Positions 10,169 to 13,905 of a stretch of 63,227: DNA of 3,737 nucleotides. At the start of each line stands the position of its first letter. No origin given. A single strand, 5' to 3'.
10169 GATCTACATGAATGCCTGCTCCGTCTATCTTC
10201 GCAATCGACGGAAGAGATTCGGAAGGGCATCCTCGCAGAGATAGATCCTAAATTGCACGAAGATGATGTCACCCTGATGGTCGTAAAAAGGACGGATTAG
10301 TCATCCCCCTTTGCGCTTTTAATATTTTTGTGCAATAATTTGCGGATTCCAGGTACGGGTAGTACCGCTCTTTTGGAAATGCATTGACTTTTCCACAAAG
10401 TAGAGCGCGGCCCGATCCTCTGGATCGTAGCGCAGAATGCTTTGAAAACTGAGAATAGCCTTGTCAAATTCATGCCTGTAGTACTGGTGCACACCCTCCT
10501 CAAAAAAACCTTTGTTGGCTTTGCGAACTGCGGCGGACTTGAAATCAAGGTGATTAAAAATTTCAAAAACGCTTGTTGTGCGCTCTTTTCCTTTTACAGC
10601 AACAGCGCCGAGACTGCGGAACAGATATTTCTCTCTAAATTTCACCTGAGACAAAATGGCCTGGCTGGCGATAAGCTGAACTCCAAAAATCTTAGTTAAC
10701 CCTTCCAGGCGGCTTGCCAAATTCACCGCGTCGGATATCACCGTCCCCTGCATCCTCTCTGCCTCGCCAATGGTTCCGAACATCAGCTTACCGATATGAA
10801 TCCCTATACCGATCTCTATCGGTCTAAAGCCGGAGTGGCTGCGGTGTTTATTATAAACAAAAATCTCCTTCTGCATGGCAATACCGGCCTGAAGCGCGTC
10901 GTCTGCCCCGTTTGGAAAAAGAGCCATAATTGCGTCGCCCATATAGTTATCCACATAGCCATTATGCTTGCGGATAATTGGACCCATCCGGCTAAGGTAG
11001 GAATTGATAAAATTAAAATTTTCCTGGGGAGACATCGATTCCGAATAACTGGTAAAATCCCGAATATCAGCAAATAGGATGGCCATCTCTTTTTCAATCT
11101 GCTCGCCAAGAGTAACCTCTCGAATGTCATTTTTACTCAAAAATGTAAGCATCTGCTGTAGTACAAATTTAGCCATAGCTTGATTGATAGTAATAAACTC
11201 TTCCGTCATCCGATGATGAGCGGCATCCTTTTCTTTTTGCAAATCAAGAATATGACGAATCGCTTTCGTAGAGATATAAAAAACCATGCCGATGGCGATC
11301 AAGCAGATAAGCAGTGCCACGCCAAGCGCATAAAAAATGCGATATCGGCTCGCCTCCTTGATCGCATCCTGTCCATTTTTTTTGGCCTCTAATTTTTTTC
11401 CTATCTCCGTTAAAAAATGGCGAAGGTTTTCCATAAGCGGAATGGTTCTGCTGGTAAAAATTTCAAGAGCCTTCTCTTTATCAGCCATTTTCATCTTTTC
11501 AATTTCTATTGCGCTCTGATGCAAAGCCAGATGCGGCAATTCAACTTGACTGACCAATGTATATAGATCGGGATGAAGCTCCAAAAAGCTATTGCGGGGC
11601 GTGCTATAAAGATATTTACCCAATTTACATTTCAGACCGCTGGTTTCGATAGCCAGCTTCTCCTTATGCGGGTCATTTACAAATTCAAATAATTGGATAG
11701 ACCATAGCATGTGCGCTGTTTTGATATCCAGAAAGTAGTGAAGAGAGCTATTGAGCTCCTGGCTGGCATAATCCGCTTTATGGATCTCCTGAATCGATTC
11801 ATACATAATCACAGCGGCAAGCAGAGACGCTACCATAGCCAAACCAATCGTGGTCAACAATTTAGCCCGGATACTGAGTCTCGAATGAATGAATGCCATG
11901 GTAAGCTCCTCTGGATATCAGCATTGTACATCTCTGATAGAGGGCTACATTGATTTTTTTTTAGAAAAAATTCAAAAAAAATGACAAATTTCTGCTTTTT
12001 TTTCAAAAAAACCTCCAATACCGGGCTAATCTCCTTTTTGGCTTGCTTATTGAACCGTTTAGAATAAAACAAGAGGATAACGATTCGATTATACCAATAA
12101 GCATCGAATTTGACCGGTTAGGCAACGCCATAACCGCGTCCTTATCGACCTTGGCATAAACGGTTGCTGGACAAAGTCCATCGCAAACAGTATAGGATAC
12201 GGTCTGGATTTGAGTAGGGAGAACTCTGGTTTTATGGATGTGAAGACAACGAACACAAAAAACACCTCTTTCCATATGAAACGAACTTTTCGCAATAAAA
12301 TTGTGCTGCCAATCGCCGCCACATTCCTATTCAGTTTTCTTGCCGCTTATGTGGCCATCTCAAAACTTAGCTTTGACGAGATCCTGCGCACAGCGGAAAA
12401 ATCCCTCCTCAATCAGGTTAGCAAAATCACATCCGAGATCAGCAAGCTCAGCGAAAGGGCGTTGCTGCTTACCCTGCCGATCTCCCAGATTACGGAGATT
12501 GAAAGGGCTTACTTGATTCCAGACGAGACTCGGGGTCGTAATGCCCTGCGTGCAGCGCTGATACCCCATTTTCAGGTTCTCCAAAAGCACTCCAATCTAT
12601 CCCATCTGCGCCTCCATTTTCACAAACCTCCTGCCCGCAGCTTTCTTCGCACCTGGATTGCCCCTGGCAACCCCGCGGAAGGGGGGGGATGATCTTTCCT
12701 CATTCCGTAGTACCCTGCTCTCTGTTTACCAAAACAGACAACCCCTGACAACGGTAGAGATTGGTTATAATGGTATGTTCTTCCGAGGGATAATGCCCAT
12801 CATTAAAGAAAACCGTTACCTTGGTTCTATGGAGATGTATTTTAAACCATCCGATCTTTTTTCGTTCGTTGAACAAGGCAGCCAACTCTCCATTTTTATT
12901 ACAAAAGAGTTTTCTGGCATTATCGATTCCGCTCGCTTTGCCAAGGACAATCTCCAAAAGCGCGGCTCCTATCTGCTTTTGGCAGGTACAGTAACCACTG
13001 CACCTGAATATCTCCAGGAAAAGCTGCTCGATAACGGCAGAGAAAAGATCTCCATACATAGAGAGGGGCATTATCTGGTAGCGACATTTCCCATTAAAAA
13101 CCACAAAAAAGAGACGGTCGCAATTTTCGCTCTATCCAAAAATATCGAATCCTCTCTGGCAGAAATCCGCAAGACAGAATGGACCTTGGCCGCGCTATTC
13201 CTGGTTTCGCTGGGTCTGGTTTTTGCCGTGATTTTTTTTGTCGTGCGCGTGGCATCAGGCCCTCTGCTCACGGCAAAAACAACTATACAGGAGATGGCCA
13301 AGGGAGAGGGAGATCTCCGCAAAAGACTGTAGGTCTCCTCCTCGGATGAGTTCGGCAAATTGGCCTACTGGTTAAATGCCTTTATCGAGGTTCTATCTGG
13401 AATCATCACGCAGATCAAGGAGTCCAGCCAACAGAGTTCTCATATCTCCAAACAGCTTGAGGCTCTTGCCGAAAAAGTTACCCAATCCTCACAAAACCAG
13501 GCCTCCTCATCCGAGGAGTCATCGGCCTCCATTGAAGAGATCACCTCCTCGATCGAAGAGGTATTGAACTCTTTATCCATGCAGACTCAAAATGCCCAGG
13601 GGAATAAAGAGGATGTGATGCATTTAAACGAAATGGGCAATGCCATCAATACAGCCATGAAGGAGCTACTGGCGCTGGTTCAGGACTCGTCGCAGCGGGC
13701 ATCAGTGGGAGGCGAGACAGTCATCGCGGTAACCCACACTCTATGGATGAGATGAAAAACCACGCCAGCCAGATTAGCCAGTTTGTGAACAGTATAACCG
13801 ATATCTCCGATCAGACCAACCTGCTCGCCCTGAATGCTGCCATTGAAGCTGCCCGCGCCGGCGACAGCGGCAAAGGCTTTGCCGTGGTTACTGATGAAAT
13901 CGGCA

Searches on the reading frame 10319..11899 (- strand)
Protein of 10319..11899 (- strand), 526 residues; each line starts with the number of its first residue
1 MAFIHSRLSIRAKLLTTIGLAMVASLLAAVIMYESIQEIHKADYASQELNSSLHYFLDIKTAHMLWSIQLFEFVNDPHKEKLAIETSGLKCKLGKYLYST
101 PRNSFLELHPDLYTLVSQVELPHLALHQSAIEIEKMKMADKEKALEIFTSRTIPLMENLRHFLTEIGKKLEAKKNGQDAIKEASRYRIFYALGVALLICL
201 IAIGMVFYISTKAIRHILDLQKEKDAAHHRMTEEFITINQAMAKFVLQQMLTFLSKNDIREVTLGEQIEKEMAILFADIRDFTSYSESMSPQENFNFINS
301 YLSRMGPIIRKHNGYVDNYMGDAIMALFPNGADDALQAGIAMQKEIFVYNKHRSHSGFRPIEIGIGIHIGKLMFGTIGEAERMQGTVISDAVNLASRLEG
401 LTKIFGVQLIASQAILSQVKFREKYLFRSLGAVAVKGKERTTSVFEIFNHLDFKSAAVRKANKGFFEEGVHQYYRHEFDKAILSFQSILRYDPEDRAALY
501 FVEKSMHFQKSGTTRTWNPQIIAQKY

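Call 28: find_encoding_contigs(protein=window:10319-11899:-, flank=5000, max_places=10)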
Protein window:10319-11899:- (526 aa): 2 contigs read that carry it; 1 place shown.
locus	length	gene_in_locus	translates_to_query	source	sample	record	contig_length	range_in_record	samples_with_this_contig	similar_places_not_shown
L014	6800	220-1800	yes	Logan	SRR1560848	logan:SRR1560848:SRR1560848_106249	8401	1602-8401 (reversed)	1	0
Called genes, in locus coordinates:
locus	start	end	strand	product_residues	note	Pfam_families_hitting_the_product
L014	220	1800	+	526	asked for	PF13682:CZB (weak), PF00211:Guanylate_cyc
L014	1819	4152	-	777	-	PF00672:HAMP, PF07228:SpoIIE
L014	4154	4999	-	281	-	PF00581:Rhodanese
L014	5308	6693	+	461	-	PF02874:ATP-synt_ab_N, PF00006:ATP-synt_ab, PF18269:T3SS_ATPase_C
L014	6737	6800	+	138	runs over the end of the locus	PF02050:FliJ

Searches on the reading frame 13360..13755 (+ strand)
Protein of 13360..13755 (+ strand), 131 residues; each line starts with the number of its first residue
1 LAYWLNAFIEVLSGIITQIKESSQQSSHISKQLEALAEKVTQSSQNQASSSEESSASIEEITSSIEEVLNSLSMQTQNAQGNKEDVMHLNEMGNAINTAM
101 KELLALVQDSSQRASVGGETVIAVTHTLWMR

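Call 39: search_protein_families(library=pfam, proteins=[window:13360-13755:+])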
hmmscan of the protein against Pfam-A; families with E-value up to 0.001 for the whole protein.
window:13360-13755:+ (131 aa): 1 family
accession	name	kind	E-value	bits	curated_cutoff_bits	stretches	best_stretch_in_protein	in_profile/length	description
PF08389.18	Xpo1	-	0.00048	20.7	22.7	0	2-87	18-102/147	Exportin 1-like protein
